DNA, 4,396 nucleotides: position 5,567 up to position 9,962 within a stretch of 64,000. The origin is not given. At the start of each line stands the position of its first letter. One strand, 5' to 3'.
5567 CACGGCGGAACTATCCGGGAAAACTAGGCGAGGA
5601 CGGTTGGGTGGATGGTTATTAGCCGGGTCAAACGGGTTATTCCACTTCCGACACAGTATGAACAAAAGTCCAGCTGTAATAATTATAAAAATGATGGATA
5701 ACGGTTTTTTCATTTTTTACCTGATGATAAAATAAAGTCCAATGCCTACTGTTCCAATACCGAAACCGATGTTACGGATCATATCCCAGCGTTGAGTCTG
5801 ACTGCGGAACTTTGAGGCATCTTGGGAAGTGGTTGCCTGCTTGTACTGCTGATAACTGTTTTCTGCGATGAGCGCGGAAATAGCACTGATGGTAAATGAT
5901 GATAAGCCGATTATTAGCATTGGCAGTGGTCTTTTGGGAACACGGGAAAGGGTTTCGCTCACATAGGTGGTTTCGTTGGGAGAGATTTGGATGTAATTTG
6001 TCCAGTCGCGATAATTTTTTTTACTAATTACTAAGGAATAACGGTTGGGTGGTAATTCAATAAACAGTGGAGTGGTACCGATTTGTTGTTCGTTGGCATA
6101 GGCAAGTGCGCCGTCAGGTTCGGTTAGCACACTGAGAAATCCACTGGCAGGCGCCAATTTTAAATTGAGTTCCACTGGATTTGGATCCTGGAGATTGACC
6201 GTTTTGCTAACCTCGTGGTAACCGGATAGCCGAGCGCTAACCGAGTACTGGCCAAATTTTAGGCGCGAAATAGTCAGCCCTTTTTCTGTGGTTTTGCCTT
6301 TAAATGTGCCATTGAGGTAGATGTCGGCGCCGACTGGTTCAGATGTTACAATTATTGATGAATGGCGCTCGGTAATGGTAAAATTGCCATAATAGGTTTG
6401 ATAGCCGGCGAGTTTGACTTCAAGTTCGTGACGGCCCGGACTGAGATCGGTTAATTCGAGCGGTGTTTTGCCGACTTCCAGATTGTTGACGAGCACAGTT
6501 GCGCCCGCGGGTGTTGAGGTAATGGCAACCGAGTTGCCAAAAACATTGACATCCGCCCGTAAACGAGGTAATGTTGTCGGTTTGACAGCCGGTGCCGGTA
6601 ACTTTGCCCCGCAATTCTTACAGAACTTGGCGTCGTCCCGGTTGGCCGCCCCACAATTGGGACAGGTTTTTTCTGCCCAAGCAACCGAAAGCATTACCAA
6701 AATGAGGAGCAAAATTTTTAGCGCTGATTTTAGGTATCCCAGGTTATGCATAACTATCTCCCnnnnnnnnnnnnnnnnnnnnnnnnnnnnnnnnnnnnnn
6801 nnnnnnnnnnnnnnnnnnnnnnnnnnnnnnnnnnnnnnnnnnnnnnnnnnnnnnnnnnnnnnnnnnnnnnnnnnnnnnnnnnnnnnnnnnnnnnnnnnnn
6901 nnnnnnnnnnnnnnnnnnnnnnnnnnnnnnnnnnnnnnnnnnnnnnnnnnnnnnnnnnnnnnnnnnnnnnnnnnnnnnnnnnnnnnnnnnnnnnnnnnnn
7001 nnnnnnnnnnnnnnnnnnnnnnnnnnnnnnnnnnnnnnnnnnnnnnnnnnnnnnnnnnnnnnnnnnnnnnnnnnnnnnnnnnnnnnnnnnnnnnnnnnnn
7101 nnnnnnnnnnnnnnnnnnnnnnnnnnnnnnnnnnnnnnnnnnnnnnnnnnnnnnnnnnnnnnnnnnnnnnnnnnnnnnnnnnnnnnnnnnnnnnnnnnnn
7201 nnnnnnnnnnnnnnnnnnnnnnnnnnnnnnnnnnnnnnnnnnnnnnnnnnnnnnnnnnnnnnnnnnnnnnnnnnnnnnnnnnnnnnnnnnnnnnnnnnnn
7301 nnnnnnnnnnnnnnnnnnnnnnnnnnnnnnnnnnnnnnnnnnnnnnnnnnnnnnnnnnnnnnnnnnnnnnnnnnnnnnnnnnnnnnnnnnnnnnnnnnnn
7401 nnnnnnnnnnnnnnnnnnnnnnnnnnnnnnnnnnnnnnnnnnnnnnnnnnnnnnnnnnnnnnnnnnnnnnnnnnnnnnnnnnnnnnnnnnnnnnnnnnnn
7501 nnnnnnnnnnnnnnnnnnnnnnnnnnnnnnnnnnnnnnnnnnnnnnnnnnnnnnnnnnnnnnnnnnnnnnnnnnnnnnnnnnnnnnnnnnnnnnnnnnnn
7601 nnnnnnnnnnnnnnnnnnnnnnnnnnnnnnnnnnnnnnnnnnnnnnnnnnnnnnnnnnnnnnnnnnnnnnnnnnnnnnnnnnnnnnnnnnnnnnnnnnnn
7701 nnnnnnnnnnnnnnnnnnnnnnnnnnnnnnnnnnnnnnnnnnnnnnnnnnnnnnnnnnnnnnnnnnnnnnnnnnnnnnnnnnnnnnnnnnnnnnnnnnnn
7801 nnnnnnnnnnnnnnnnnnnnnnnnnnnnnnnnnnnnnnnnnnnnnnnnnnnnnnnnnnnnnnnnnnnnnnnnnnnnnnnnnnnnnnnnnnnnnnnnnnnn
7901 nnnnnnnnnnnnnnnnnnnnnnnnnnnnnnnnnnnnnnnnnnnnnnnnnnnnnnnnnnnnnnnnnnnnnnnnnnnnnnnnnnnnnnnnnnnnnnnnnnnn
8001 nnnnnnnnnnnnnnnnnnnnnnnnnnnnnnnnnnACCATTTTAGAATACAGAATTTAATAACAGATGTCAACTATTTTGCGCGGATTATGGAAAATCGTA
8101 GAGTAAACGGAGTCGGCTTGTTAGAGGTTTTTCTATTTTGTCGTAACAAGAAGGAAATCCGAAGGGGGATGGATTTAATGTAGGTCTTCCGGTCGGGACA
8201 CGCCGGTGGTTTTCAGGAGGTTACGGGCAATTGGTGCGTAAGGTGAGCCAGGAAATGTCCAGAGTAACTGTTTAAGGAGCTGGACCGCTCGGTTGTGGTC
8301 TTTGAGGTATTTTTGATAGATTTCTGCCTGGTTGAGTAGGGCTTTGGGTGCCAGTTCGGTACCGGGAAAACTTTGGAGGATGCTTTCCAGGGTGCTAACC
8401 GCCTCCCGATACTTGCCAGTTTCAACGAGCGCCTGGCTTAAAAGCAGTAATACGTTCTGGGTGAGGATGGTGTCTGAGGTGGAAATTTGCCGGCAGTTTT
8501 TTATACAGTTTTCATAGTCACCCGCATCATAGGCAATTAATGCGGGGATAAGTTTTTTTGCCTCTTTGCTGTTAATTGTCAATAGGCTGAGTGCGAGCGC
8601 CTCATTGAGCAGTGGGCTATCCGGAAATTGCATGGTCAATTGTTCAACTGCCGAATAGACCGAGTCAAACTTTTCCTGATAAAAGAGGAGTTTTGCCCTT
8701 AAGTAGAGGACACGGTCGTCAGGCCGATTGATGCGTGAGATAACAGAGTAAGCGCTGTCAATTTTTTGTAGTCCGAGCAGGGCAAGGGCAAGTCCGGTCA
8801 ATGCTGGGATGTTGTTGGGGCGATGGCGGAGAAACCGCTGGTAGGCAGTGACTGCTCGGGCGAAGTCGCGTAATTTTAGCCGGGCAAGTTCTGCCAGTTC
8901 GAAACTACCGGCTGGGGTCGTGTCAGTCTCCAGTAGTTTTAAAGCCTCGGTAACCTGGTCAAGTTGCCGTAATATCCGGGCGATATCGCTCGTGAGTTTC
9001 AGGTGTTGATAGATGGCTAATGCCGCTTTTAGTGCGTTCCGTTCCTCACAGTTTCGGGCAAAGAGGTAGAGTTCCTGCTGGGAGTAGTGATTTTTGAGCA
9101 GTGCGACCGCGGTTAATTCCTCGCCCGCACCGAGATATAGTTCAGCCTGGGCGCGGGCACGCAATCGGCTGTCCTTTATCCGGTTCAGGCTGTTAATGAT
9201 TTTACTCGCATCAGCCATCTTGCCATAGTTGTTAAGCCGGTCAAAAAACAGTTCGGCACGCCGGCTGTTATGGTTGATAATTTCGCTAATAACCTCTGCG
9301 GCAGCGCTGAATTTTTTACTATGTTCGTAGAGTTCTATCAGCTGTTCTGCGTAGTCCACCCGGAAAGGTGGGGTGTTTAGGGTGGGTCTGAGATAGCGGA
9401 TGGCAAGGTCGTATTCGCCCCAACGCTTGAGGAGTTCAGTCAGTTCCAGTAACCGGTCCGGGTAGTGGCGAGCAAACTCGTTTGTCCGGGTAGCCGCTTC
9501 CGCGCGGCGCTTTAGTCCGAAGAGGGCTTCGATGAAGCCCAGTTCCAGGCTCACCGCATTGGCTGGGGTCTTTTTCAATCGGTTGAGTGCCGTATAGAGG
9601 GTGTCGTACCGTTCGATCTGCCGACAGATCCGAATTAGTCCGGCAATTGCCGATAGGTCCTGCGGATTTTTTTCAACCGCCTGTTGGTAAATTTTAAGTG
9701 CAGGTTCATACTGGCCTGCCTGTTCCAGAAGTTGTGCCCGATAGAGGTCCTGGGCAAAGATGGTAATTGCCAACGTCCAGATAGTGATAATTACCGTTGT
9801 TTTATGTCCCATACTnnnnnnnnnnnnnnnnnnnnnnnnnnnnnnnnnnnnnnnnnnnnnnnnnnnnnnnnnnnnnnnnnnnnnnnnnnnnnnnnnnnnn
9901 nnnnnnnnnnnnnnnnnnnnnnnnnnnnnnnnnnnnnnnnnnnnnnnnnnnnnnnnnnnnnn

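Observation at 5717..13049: Candidate envelope-associated operon: giant 2-TM coiled-coil protein + TPR + pseudokinase/PASTA + zinc-ribbon/PEGA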

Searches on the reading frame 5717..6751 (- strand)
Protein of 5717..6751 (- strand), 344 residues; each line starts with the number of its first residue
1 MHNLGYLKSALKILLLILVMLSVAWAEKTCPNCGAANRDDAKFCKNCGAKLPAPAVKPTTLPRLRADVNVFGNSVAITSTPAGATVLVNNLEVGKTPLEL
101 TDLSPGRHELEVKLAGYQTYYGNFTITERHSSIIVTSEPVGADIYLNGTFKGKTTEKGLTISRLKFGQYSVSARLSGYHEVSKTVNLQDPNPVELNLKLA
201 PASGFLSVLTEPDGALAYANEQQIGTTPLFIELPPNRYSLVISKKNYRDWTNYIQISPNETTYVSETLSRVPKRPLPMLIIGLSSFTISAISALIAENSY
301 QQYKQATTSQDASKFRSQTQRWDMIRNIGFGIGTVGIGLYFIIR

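Call 6: search_protein_families(library=pfam, proteins=[window:5717-6751:-], max_evalue=0.1)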
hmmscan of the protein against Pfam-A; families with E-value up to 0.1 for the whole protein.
window:5717-6751:- (344 aa): 15 families
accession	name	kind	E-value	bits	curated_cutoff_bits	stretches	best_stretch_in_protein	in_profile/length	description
PF08308.17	PEGA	-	1.1e-41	141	20.8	3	74-128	3-57/71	PEGA domain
PF13620.12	CarboxypepD_reg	-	4e-11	43.5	32.3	2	160-199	41-81/82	Carboxypeptidase regulatory-like domain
PF13240.11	Zn_Ribbon_1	-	3.4e-09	36.6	25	1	30-51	2-23/23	zinc-ribbon domain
PF13715.12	CarbopepD_reg_2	-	4.6e-09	36.6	32.2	1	140-202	15-79/88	CarboxypepD_reg-like domain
PF13248.11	Zn_ribbon_3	-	5.1e-09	35.7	27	1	27-51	2-26/26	zinc-ribbon domain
PF24463.1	DUF7577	-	2.9e-07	30.4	28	1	29-52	4-27/27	Domain of unknown function (DUF7577)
PF12773.13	DZR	-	9.3e-07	29.4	27.3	1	30-52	1-23/45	Double zinc ribbon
PF24460.1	DUF7575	-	0.00078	19.2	28.5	1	27-52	3-28/28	Domain of unknown function (DUF7575)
PF22820.2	TcaA_3rd_4th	-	0.0018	18.6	27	0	133-174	5-47/73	TcaA protein 3rd/4th domain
PF20608.4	Phage_tube_C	-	0.003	18.3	24.1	0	160-190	51-81/82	Phage tail tube protein C-terminal domain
PF18912.6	DZR_2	-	0.0049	17.1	27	1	29-52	9-33/56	Double zinc ribbon domain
PF11008.14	DUF2846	-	0.0071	16.8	34.3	0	134-175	16-57/92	Protein of unknown function (DUF2846)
PF17032.10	Zn_ribbon_15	-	0.014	16.6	28.9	1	27-48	52-73/73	zinc-ribbon family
PF08271.17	Zn_Ribbon_TF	-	0.015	15.2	29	1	29-52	2-30/43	TFIIB zinc-binding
PF10745.14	DUF2530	-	0.072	13.8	25.5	0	316-342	35-61/77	Protein of unknown function (DUF2530)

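Call 7: search_protein_families(library=ncbifam, proteins=[window:5717-6751:-], max_evalue=0.1)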
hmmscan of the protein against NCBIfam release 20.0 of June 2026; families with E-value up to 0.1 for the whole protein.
window:5717-6751:- (344 aa): 9 families
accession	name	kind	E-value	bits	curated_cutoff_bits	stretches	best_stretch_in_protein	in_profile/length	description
NF047815.1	LIC10124_lipo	equivalog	0.00016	20.4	650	1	74-121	199-246/516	LIC10124 family lipoprotein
NF045510.1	4Cys_prefix_kin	domain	0.0027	17.9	24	1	31-51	5-26/26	4-Cys prefix domain-containing protein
NF052345.1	S_layer_anammox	exception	0.03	11.6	1400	0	141-202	1330-1394/1596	Kustd1514 family S-layer glycoprotein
NF041910.1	HVO_0416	equivalog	0.032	14.1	80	1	26-48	33-55/58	HVO_0416 family zinc finger protein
NF011149.0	PRK14559.1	equivalog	0.043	12.5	374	1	30-52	4-26/642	serine/threonine phosphatase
NF053815.1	teico_TcaA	equivalog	0.046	12.5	550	1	28-53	2-27/463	membrane-associated protein TcaA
NF005651.0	PRK07418.1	subfamily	0.063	11.4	942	0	26-51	592-617/617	acetolactate synthase large subunit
NF003161.0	PRK04136.1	equivalog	0.086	12.4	54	0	28-50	15-37/49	50S ribosomal protein L40e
NF049953.1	ribbon_DG_selen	exception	0.089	12.7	130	0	28-51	6-29/172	zinc ribbon-containing (seleno)protein DG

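Call 48: search_solved_structures(query=window:5717-6751:-, max_evalue=0.1)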
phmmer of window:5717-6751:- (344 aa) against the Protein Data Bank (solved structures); distinct sequences matched with E-value up to 0.1: 2.
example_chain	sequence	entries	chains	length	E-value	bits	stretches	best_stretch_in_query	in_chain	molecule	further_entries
9gbc_A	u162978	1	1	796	0.0015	21.3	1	141-221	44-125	TonB-linked outer membrane receptor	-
9e6q_Ag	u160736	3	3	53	0.034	16.8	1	19-51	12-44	Large ribosomal subunit protein eL40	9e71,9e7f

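Call 102: find_homologous_proteins(query=window:5717-6751:-, max_evalue=1e-8)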
Query window:5717-6751:- (344 aa): 44 proteins with E <= 1e-8 among 4175 candidates.
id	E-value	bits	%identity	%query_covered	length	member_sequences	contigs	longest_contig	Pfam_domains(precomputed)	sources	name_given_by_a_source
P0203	3.1e-226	768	100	100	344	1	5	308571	PF13240.12,PF13715.13,PF12773.14,PF24463.2,PF08308.18,PF13620.13,PF13248.12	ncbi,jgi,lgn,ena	-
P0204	3.5e-172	590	76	95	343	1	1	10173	PF13240.12,PF13715.13,PF12773.14,PF24463.2,PF08308.18,PF13620.13,PF13248.12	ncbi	-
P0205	1.4e-125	437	57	98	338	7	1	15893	PF13240.12,PF12773.14,PF24463.2,PF08308.18,PF13620.13,PF13248.12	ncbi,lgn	ncbi:MAG: PEGA domain-containing protein [candidate division WOR-3 bacterium]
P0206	9.2e-124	431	56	98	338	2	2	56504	PF13240.12,PF13715.13,PF12773.14,PF24463.2,PF08308.18,PF13620.13,PF13248.12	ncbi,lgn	-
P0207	1.7e-118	414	53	97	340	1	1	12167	PF13240.12,PF13715.13,PF22820.3,PF12773.14,PF24463.2,PF08308.18,PF13620.13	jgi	jgi:hypothetical protein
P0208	3.7e-114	400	51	97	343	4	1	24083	PF13240.12,PF12773.14,PF24463.2,PF08308.18,PF13620.13,PF13248.12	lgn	-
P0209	5.4e-114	399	53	93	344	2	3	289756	PF13240.12,PF12773.14,PF24463.2,PF08308.18,PF13248.12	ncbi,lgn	-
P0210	3.1e-113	397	51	97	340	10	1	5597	PF13240.12,PF12773.14,PF24463.2,PF08308.18,PF13620.13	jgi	jgi:ribosomal protein L40E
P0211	4.1e-113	396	52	97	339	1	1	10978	PF13240.12,PF12773.14,PF24463.2,PF08308.18,PF13620.13,PF13248.12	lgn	-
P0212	8.1e-113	395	52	97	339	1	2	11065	PF13240.12,PF22820.3,PF12773.14,PF24463.2,PF08308.18,PF13620.13,PF13248.12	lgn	-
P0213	2.9e-112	393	50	92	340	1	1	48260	PF13240.12,PF12773.14,PF24463.2,PF08308.18,PF13248.12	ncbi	ncbi:MAG: PEGA domain-containing protein [bacterium]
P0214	2.4e-111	390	51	98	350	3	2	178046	PF13240.12,PF12773.14,PF24463.2,PF08308.18,PF13620.13,PF13248.12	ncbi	-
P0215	1.2e-94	336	45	98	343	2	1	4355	PF13240.12,PF12773.14,PF24463.2,PF08308.18,PF13620.13,PF13248.12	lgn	-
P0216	6.5e-94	333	46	94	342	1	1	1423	PF13240.12,PF12773.14,PF24463.2,PF08308.18,PF13248.12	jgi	jgi:hypothetical protein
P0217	1.5e-90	322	44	97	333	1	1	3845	PF13240.12,PF12773.14,PF24463.2,PF08308.18,PF13248.12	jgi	jgi:hypothetical protein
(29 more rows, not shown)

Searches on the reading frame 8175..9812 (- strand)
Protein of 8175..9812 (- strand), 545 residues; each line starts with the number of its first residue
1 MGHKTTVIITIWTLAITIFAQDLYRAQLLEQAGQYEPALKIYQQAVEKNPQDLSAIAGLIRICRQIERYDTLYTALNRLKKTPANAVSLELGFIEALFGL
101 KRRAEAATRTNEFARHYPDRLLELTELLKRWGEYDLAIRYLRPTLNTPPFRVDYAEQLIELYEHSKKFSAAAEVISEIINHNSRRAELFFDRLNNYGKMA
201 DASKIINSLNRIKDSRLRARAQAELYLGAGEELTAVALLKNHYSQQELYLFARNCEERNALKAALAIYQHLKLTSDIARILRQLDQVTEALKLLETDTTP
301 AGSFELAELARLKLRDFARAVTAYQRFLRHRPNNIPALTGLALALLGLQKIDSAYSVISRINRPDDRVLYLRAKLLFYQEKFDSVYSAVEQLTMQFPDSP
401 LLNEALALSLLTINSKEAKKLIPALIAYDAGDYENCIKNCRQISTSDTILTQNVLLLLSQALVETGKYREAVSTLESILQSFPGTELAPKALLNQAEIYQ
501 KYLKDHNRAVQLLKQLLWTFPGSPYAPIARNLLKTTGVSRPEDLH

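Call 6: search_protein_families(library=pfam, proteins=[window:8175-9812:-], max_evalue=0.1)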
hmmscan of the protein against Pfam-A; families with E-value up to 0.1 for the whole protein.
window:8175-9812:- (545 aa): 28 families (the best 25 are shown)
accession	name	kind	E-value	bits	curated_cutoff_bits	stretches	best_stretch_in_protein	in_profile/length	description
PF14559.12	TPR_19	-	1.1e-21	77.3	25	3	313-375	3-68/68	Tetratricopeptide repeat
PF13174.12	TPR_6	-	7.8e-19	67.4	26.3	3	491-523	2-33/33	Tetratricopeptide repeat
PF13428.12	TPR_14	-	1.9e-18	65.6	23.5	3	23-61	5-43/44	Tetratricopeptide repeat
PF13432.12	TPR_16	-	3.7e-15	56.5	32.7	3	310-354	6-50/65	Tetratricopeptide repeat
PF12895.13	ANAPC3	-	1.2e-13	51.5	27.2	2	316-390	4-80/82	Anaphase-promoting complex, cyclosome, subunit 3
PF13176.12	TPR_7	-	3.5e-12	45.8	27.9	0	26-53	6-35/36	Tetratricopeptide repeat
PF07719.23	TPR_2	-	2.6e-11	43.1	27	1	24-52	6-34/34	Tetratricopeptide repeat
PF25064.1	ARM_TT21_5th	-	3.4e-11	43.9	27.8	1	26-97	8-80/117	TT21 fifth ARM repeats domain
PF13181.12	TPR_8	-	5.6e-09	35.9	25.7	0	26-51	8-33/34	Tetratricopeptide repeat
PF25058.1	ARM_TT21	-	5.9e-09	36.5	27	1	442-516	50-120/155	Tetratricopeptide repeat protein 21 ARM repeat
PF13429.12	TPR_15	-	7.2e-09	35.9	26.2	1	23-110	150-237/280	Tetratricopeptide repeat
PF00515.34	TPR_1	-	8.7e-09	35.3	27.8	1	24-52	6-34/34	Tetratricopeptide repeat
PF13424.12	TPR_12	-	1.8e-07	31.7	30.1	1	453-517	4-72/77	Tetratricopeptide repeat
PF13371.12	TPR_9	-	3.5e-06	27.4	35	0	25-53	35-63/73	Tetratricopeptide repeat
PF24575.1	TPR_Slam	-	2.4e-05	25.1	35.2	0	309-352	56-98/104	Surface lipoprotein assembly modifier, N-terminal TPR repeats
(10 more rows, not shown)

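Call 7: search_protein_families(library=ncbifam, proteins=[window:8175-9812:-], max_evalue=0.1)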
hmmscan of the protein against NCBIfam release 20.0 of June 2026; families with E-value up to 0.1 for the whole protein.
window:8175-9812:- (545 aa): 22 families
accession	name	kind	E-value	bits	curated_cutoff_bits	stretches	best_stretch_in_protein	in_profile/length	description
TIGR02795.1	tol_pal_ybgF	equivalog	3.1e-16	60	90.1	1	425-530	10-116/119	tol-pal system protein YbgF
NF040959.1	MamA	equivalog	4.7e-14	52.3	200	2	304-369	75-141/204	magnetosome protein MamA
TIGR02917.1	PEP_TPR_lipo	equivalog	6.4e-13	47.5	312.2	2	262-505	81-347/899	XrtA/PEP-CTERM system TPR-repeat protein PrsT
TIGR03302.1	OM_YfiO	subfamily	1.3e-10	41.2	81.4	1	441-529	18-109/239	outer membrane protein assembly factor BamD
NF008757.0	PRK11788.1-5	equivalog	2e-10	40.4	363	2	23-97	218-292/388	lipopolysaccharide assembly protein LapB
TIGR03939.1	PGA_TPR_OMP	equivalog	1.9e-09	36.3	366.65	2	289-400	71-188/800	poly-beta-1,6 N-acetyl-D-glucosamine export porin PgaA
NF052415.1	T3SS_chap_SctY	equivalog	1.8e-07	31.6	70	1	407-480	31-105/106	type III secretion apparatus assembly chaperone SctY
NF052230.1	T9SS_PorE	exception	3.1e-07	29.1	600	0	452-498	91-137/648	PorE family type IX secretion system protein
NF052312.1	T9SS_PorW_SprE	equivalog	1.6e-06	27.1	250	1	467-532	561-625/716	type IX secretion system periplasmic lipoprotein PorW/SprE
NF052400.1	M48_BAM_BepA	equivalog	2.4e-06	26.6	570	1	285-444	292-453/483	beta-barrel assembly-enhancing protease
NF040561.1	PrimPol_Msp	equivalog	4e-06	25.7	200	2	23-88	29-87/515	CRISPR-associated primase-polymerase type A1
NF008755.0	PRK11788.1-3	equivalog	0.00015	21.2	430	0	23-123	218-314/388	lipopolysaccharide assembly protein LapB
NF033920.0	C39_PA2778_fam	equivalog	0.00016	21.1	150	0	303-360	193-249/255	PA2778 family cysteine peptidase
NF008520.0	PRK11447.1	equivalog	0.00042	18.2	858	0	20-115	113-209/1157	cellulose synthase complex outer membrane protein BcsC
TIGR02498.1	type_III_ssaH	equivalog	0.0013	18.9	56.15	0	196-246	19-70/79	EscG/YscG/SsaH family type III secretion system needle protein co-chaperone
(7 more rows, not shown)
